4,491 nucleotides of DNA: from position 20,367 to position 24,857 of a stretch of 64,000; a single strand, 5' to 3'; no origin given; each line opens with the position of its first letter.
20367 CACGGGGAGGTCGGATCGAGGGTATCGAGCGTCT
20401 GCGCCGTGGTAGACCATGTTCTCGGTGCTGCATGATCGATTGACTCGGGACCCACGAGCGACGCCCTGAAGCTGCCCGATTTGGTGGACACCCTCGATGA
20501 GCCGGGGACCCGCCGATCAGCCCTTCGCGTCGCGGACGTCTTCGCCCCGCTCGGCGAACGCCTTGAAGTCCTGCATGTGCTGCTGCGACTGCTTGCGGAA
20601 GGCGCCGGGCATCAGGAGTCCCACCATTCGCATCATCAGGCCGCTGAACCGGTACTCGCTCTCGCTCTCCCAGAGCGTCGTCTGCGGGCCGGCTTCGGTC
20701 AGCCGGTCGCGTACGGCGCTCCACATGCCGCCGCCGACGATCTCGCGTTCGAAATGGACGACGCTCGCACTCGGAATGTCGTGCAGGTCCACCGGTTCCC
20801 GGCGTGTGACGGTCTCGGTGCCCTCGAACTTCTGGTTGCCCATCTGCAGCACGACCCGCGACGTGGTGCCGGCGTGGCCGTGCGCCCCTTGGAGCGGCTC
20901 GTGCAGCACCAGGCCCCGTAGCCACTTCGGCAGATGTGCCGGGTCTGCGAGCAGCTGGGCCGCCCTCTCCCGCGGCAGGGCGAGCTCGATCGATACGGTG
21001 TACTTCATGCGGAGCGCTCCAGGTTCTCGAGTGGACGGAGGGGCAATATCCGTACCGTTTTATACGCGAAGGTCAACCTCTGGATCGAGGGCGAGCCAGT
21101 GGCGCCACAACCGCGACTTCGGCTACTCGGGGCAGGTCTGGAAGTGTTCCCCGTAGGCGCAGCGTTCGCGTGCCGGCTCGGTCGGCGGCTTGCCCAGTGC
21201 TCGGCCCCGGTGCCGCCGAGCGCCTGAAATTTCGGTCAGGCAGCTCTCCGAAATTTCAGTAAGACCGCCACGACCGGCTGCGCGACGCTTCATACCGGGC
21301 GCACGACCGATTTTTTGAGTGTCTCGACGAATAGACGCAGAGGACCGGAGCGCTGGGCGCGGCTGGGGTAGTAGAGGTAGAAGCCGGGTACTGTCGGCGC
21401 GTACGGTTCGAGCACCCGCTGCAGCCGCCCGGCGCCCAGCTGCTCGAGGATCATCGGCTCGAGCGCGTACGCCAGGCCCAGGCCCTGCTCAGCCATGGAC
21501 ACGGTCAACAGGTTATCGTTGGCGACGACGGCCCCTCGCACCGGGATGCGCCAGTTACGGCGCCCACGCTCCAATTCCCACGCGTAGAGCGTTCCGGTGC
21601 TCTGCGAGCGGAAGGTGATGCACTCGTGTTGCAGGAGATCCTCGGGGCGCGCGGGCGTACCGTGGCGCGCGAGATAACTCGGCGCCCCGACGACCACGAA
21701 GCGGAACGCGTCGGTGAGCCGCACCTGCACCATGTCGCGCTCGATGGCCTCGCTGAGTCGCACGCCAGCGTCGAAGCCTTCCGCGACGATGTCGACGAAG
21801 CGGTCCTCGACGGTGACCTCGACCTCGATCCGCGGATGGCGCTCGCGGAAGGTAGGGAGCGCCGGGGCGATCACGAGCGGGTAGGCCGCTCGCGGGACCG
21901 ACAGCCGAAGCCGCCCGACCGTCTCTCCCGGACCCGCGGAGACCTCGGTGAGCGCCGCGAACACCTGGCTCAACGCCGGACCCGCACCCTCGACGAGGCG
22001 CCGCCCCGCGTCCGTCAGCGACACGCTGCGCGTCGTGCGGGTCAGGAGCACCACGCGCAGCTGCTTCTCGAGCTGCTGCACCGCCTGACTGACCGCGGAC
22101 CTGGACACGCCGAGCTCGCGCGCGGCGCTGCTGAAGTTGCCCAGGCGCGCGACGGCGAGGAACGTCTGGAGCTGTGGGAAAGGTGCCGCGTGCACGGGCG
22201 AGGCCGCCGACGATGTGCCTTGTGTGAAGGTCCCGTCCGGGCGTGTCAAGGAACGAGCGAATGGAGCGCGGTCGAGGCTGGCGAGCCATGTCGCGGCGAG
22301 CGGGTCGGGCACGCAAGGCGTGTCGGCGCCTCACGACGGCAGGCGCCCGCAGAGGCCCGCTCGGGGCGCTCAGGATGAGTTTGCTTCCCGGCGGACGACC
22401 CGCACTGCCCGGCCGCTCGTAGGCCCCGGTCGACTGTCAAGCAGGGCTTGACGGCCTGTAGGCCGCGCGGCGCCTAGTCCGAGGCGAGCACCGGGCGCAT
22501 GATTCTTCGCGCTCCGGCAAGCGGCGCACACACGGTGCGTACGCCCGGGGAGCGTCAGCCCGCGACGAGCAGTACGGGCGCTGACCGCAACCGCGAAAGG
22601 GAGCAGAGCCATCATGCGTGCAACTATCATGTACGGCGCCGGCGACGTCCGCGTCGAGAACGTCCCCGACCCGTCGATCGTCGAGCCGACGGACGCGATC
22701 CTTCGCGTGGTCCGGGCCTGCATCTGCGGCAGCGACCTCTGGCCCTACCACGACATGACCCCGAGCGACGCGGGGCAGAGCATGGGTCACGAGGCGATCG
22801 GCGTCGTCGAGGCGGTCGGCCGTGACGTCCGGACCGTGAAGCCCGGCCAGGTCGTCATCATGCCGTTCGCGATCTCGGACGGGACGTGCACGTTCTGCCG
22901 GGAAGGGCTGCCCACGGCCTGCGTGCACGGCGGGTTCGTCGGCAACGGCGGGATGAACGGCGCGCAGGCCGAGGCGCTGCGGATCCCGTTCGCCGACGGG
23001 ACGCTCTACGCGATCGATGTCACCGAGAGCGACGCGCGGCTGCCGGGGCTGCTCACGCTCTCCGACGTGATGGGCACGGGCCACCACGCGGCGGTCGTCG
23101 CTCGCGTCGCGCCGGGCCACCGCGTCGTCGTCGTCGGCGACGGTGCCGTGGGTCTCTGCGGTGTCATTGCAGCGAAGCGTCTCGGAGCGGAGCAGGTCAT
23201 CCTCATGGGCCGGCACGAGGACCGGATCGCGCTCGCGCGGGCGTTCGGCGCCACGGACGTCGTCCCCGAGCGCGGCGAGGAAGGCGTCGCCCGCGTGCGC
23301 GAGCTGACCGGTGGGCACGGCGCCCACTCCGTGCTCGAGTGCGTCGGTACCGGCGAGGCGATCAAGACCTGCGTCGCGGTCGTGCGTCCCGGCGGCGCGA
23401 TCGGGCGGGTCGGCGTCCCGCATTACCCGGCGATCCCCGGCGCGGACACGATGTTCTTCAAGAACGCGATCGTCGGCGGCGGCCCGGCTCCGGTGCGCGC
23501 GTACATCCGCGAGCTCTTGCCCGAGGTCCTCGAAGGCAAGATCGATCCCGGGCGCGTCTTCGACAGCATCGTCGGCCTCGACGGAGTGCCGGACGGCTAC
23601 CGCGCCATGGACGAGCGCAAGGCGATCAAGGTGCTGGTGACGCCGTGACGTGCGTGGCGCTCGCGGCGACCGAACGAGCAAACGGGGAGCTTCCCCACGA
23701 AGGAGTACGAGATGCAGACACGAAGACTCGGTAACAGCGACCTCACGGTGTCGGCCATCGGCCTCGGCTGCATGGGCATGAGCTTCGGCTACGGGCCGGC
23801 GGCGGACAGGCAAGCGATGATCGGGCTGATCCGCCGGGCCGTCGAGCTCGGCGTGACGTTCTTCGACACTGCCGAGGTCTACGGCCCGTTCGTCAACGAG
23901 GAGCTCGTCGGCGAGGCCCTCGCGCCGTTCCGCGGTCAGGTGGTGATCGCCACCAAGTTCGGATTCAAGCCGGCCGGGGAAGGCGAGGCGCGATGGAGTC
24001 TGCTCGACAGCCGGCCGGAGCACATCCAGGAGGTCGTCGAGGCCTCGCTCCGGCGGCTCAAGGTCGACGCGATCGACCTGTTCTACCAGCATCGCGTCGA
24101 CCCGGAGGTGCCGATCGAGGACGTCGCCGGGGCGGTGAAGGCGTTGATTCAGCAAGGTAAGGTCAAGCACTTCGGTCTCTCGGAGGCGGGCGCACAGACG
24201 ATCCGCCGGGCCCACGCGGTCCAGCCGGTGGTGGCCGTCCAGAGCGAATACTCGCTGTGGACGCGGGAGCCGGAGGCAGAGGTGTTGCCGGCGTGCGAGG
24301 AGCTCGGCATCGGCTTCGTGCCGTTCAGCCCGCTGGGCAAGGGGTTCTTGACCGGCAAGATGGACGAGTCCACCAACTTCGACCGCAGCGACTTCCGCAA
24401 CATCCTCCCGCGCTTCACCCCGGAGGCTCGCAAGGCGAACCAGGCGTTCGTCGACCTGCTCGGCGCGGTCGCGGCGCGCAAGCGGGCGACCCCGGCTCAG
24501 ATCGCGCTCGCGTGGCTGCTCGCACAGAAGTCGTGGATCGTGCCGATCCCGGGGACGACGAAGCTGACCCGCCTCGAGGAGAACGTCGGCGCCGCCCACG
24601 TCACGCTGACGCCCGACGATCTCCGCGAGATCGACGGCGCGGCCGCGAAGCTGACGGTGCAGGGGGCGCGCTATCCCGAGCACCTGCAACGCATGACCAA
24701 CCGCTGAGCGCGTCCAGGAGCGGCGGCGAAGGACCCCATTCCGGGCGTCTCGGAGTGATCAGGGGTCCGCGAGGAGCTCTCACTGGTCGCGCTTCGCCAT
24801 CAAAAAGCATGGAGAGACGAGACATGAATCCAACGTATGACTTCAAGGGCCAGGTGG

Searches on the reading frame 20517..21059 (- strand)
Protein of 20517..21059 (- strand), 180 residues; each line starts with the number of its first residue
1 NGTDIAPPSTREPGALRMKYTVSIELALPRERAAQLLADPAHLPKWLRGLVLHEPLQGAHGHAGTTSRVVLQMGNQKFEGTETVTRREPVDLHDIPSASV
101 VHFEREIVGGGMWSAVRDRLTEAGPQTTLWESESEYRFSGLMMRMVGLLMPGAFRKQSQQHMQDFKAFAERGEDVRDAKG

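Call 79: search_protein_families(library=pfam, proteins=[window:20517-21059:-], max_evalue=0.0001)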
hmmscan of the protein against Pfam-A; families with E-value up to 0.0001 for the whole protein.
window:20517-21059:- (180 aa): 1 family
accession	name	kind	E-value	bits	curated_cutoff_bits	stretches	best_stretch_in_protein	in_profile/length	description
PF10604.15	Polyketide_cyc2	-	6.7e-07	30.1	27.4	1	19-167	3-139/142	Polyketide cyclase / dehydrase and lipid transport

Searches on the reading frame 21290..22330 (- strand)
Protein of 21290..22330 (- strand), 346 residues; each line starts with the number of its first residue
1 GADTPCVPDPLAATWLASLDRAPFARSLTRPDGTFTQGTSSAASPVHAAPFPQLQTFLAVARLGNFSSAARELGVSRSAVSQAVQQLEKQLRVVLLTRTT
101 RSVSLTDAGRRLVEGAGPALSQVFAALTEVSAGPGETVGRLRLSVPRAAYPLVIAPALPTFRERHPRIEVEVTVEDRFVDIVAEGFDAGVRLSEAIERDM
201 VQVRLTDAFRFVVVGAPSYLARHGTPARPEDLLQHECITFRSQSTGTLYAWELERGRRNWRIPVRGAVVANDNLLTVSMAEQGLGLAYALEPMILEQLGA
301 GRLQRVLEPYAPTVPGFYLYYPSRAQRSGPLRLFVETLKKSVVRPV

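Call 79: search_protein_families(library=pfam, proteins=[window:21290-22330:-], max_evalue=0.0001)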
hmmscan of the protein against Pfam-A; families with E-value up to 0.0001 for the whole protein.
window:21290-22330:- (346 aa): 2 families
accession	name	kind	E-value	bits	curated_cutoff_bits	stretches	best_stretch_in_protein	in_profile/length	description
PF03466.25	LysR_substrate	-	2.6e-38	131.9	28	1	135-340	2-206/209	LysR substrate binding domain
PF00126.33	HTH_1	-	2.9e-22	78.8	26.6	1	53-110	3-60/60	Bacterial regulatory helix-turn-helix protein, lysR family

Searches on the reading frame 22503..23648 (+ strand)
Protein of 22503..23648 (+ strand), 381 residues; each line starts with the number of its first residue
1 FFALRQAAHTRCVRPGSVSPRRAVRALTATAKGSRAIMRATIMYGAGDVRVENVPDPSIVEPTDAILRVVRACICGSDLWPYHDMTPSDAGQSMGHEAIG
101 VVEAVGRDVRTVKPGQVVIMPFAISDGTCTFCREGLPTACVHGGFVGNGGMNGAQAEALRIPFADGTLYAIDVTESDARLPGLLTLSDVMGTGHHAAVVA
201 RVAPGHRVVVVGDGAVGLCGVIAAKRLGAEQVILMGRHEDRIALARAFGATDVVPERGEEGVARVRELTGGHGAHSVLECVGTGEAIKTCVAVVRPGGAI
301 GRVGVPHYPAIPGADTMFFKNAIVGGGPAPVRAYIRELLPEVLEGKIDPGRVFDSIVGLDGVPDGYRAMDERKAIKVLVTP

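Call 79: search_protein_families(library=pfam, proteins=[window:22503-23648:+], max_evalue=0.0001)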
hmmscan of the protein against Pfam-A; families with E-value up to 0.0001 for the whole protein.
window:22503-23648:+ (381 aa): 2 families
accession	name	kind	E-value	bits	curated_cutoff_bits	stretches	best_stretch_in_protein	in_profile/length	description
PF00107.32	ADH_zinc_N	-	5.6e-22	78.5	31.8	1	215-321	1-106/129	Zinc-binding dehydrogenase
PF08240.17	ADH_N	-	7e-17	62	23.5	1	62-162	2-95/104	Alcohol dehydrogenase GroES-like domain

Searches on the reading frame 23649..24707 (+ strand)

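Call 79: search_protein_families(library=pfam, proteins=[window:23649-24707:+], max_evalue=0.0001)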
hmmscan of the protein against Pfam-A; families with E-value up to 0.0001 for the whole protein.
window:23649-24707:+ (352 aa): 1 family
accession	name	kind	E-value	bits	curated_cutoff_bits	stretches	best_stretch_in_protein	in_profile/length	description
PF00248.27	Aldo_ket_red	-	1.4e-75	254.6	24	1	37-331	2-289/291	Aldo/keto reductase family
